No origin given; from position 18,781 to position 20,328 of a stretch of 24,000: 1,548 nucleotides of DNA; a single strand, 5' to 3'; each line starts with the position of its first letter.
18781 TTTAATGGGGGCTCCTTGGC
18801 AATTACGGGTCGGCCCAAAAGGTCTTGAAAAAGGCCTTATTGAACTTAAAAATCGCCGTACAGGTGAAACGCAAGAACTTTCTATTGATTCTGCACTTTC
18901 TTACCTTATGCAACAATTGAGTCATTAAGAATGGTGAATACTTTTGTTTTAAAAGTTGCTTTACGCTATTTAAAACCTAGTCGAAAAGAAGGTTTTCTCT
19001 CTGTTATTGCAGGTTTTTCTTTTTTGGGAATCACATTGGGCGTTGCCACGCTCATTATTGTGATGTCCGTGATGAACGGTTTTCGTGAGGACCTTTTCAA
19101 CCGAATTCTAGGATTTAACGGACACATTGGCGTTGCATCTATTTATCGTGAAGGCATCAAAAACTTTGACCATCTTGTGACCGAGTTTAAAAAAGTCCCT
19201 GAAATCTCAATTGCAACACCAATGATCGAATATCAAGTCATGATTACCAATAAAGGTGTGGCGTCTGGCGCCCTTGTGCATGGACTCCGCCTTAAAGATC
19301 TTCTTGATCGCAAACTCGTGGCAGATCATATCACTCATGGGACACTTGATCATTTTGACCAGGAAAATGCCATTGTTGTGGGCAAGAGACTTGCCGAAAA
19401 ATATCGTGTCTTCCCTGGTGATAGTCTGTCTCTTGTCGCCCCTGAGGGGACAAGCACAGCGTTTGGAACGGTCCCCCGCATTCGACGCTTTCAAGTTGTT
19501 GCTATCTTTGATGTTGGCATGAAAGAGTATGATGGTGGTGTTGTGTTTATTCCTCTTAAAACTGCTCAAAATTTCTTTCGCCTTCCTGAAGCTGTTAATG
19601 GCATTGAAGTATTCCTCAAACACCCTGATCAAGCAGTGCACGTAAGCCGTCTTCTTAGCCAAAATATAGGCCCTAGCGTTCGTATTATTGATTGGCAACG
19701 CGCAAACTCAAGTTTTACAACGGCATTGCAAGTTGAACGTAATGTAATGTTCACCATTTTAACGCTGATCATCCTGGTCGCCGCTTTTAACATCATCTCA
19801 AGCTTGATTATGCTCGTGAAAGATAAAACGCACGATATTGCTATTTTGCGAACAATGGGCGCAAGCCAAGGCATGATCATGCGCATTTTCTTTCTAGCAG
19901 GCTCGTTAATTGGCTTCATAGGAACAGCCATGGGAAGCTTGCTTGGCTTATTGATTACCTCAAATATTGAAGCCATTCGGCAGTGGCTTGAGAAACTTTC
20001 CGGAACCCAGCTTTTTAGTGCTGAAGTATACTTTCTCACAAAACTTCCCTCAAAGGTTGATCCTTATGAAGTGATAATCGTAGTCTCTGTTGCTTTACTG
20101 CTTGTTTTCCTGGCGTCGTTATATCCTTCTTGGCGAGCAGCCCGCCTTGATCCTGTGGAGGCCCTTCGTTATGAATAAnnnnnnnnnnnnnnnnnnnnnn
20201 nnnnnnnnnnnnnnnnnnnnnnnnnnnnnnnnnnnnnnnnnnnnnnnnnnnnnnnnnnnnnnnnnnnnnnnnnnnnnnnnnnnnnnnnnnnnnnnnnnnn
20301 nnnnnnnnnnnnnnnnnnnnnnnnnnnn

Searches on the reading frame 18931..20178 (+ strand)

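Call 95: search_protein_families(library=pfam, proteins=[window:18931-20178:+], max_evalue=0.0001)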
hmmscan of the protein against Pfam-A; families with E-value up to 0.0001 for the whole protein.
window:18931-20178:+ (415 aa): 2 families
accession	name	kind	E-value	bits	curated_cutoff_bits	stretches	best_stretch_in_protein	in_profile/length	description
PF02687.27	FtsX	-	3.6e-17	63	25.5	1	275-408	2-120/120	FtsX-like permease C-terminal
PF12704.14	MacB_PCD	-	7.2e-14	53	27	1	30-236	4-198/207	MacB-like periplasmic core domain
